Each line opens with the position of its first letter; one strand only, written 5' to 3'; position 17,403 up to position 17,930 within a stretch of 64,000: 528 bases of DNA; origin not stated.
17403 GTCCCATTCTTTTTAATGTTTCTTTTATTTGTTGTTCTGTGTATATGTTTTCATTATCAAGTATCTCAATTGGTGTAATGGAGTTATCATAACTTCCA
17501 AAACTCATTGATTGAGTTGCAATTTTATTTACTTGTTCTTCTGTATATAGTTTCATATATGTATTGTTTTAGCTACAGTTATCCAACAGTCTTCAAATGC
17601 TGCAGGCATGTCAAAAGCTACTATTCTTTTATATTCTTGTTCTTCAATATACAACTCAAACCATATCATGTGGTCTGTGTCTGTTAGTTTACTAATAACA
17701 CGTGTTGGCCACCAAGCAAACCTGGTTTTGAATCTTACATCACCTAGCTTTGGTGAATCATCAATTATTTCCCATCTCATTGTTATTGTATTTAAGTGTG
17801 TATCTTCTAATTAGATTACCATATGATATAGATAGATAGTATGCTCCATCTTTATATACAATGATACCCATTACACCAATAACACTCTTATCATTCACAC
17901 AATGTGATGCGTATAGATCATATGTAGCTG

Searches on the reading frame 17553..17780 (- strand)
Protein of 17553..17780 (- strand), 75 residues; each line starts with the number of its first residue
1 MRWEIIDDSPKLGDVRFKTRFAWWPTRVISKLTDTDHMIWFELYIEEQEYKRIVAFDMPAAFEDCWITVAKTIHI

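Call 4: search_protein_families(library=pfam, proteins=[window:17553-17780:-], max_evalue=0.1)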
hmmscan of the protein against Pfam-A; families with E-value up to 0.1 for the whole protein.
window:17553-17780:- (75 aa): 1 family
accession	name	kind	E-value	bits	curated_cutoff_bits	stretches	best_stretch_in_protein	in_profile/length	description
PF21338.2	Top1B_N_bact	-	0.0043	17.2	27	1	46-75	14-43/49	Bacterial DNA topoisomerase IB, N-terminal domain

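Call 5: search_protein_families(library=phrogs, proteins=[window:17553-17780:-], max_evalue=0.01)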
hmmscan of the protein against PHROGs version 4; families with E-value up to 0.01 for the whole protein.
window:17553-17780:- (75 aa): 0 families
